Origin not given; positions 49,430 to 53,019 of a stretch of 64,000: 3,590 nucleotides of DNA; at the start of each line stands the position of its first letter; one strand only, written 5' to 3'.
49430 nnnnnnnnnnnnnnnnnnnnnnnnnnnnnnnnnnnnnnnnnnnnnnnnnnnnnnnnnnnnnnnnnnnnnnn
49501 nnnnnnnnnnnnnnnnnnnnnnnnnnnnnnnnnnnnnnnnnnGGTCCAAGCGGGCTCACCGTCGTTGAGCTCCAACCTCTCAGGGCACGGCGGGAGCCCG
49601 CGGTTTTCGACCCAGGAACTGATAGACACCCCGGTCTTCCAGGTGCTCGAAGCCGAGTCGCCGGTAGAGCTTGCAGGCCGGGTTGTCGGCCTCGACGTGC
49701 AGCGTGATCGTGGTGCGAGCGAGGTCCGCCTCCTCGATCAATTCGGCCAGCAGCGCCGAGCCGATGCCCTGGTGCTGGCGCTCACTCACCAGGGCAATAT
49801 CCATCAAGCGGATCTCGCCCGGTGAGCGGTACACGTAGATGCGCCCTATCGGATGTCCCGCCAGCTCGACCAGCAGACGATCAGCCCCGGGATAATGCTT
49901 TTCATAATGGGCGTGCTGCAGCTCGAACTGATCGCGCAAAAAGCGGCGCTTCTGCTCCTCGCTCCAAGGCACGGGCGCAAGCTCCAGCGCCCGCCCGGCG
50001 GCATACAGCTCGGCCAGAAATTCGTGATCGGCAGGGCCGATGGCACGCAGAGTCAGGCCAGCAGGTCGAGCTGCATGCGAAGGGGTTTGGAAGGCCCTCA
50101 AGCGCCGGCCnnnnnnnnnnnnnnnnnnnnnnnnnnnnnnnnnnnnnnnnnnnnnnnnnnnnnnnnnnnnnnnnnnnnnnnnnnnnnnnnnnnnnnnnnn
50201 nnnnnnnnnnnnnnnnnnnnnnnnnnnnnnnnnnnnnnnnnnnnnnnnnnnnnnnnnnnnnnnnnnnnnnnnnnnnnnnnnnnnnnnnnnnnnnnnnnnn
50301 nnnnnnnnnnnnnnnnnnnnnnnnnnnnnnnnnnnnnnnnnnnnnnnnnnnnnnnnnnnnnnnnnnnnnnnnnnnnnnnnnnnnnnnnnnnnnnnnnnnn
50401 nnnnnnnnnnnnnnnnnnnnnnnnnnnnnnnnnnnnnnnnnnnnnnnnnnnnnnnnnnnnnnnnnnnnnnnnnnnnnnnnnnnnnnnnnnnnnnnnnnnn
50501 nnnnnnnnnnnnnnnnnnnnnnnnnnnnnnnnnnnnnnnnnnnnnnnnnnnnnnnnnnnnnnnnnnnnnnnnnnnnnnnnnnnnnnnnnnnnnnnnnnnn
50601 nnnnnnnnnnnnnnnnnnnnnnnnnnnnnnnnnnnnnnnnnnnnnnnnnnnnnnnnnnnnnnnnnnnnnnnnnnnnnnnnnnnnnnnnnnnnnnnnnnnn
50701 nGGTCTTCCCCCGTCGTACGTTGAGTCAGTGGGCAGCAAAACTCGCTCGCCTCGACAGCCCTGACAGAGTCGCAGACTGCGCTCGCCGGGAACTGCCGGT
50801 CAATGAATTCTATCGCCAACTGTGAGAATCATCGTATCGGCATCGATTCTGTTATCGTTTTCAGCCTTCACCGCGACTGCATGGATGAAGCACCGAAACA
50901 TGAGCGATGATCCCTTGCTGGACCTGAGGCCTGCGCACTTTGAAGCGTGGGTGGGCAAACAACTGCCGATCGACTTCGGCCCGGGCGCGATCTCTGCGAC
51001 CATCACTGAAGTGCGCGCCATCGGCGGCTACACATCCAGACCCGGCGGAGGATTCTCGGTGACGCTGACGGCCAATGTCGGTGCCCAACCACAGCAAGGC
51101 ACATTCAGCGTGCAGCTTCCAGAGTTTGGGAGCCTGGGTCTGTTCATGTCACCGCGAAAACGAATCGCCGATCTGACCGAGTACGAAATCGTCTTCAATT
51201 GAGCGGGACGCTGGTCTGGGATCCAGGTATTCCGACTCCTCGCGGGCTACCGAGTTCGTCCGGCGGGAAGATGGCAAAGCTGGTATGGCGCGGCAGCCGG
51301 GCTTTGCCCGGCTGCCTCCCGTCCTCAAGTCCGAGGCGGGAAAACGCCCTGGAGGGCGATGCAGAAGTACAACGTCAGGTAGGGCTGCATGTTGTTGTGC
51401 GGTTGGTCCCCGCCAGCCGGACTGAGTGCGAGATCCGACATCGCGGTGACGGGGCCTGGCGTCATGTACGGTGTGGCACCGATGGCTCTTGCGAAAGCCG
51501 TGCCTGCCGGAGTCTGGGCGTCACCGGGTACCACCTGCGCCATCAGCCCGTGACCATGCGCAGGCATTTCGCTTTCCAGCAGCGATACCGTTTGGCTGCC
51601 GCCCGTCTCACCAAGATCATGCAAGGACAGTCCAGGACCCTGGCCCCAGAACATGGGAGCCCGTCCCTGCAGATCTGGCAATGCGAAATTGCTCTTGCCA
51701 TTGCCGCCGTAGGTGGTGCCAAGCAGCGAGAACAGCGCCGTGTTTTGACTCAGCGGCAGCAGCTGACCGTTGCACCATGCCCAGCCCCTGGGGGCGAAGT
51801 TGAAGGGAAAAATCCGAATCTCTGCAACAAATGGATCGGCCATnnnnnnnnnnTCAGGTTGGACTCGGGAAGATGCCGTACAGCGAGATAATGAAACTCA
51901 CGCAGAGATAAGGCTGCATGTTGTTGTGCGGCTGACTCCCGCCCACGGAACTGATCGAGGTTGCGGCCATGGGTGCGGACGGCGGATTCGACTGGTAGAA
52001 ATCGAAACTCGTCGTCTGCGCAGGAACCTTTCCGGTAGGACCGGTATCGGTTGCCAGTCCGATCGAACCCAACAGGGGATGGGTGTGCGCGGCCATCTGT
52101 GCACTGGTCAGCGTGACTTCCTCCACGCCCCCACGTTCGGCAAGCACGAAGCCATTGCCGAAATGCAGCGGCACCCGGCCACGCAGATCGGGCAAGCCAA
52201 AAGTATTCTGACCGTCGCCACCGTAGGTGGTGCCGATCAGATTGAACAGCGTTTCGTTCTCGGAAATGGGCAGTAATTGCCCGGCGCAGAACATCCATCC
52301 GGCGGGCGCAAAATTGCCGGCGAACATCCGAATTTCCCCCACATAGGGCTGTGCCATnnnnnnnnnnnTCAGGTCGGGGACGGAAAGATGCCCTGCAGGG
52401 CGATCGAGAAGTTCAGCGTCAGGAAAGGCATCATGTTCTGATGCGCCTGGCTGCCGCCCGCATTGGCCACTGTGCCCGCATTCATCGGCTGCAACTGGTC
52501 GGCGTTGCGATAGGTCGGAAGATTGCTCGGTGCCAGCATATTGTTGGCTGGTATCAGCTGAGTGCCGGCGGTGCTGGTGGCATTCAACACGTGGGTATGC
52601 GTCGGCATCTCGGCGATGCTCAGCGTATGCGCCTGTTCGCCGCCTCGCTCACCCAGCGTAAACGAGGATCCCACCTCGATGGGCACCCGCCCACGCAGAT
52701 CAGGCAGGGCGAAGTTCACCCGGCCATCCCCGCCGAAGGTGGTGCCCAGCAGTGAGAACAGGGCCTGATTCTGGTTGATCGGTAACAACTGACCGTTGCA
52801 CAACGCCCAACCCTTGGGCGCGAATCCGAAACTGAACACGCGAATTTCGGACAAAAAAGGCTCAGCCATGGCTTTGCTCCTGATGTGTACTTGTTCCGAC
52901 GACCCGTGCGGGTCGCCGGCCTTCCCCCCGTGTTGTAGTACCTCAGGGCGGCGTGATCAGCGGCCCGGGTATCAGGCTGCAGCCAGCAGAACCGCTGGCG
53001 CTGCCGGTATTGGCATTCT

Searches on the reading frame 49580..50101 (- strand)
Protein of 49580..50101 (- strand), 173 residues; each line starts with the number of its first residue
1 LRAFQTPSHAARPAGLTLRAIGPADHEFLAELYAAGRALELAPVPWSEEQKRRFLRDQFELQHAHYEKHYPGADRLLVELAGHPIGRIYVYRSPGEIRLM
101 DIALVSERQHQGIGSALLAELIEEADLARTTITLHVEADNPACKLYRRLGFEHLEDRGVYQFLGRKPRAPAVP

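Call 16: search_protein_families(library=ncbifam, proteins=[window:49580-50101:-], max_evalue=0.001)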
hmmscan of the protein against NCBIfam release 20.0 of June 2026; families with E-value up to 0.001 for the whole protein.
window:49580-50101:- (173 aa): 5 families
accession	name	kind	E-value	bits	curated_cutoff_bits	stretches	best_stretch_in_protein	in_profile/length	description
TIGR01575.1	rimI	equivalog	6.6e-12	45.7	86.4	1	76-158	35-119/132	ribosomal protein S18-alanine N-acetyltransferase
NF007025.1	PRK09491.1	equivalog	2.7e-06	27.4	173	1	96-160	62-128/145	ribosomal protein S18-alanine N-acetyltransferase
NF033083.0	AAC_3_I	equivalog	9e-05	22.7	200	1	95-151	76-134/145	AAC(3)-I family aminoglycoside N-acetyltransferase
TIGR03448.1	mycothiol_MshD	equivalog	0.00034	20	163.1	1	102-158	234-292/294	mycothiol synthase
NF007527.0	PRK10140.1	equivalog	0.00058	19.7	236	1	94-153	74-138/162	N-acetyltransferase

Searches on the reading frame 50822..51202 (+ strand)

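Call 46: search_protein_families(library=pfam, proteins=[window:50822-51202:+], max_evalue=1)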
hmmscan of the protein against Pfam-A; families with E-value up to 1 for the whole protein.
window:50822-51202:+ (126 aa): 2 families
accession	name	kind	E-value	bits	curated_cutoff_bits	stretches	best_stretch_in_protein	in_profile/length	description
PF21880.1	DUF6916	-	3.1e-14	53.3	27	1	36-125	2-91/91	Domain of unknown function (DUF6916)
PF17516.8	ProQ_C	-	0.16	11.8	23.3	1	44-64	7-27/51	ProQ C-terminal domain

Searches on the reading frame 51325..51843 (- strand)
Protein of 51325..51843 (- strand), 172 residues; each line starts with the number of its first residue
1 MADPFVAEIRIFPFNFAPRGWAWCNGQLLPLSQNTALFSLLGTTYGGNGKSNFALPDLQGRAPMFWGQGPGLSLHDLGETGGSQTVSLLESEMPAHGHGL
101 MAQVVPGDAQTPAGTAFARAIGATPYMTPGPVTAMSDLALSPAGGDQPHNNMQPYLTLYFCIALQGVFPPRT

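Call 16: search_protein_families(library=ncbifam, proteins=[window:51325-51843:-], max_evalue=0.001)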
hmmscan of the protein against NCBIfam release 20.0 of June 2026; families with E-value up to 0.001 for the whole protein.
window:51325-51843:- (172 aa): 0 families

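Call 46: search_protein_families(library=pfam, proteins=[window:51325-51843:-], max_evalue=1)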
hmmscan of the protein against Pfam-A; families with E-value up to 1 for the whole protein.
window:51325-51843:- (172 aa): 2 families
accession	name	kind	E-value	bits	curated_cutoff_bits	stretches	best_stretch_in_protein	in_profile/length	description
PF07484.17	Collar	-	2e-27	95.3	24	1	8-63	2-57/57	Phage Tail Collar Domain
PF21939.1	Gp10_C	-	0.00098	20.5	27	1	74-160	53-135/139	Baseplate structural protein Gp10, C-terminal domain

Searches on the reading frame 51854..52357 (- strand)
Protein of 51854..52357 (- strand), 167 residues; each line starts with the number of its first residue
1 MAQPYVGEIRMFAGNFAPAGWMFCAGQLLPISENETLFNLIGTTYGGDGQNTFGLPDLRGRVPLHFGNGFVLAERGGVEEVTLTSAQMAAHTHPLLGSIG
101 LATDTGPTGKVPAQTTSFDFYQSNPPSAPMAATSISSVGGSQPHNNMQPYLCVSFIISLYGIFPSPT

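Call 16: search_protein_families(library=ncbifam, proteins=[window:51854-52357:-], max_evalue=0.001)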
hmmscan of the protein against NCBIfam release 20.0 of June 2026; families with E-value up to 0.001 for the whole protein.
window:51854-52357:- (167 aa): 0 families

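Call 46: search_protein_families(library=pfam, proteins=[window:51854-52357:-], max_evalue=1)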
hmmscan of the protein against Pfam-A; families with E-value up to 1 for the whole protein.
window:51854-52357:- (167 aa): 2 families
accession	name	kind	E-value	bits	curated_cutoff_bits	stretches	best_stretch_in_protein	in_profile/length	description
PF07484.17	Collar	-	1.1e-29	102.5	24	1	7-63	1-57/57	Phage Tail Collar Domain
PF21939.1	Gp10_C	-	0.054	14.9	27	1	75-153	56-133/139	Baseplate structural protein Gp10, C-terminal domain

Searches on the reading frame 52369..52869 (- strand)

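Call 16: search_protein_families(library=ncbifam, proteins=[window:52369-52869:-], max_evalue=0.001)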
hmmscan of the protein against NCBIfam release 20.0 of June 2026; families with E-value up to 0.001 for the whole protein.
window:52369-52869:- (166 aa): 0 families

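Call 46: search_protein_families(library=pfam, proteins=[window:52369-52869:-], max_evalue=1)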
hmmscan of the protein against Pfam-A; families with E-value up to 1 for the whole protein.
window:52369-52869:- (166 aa): 2 families
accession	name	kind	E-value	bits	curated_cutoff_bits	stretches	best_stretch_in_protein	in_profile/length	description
PF07484.17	Collar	-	2.3e-28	98.3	24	1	8-63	2-57/57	Phage Tail Collar Domain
PF21939.1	Gp10_C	-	0.014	16.8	27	1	71-153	55-134/139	Baseplate structural protein Gp10, C-terminal domain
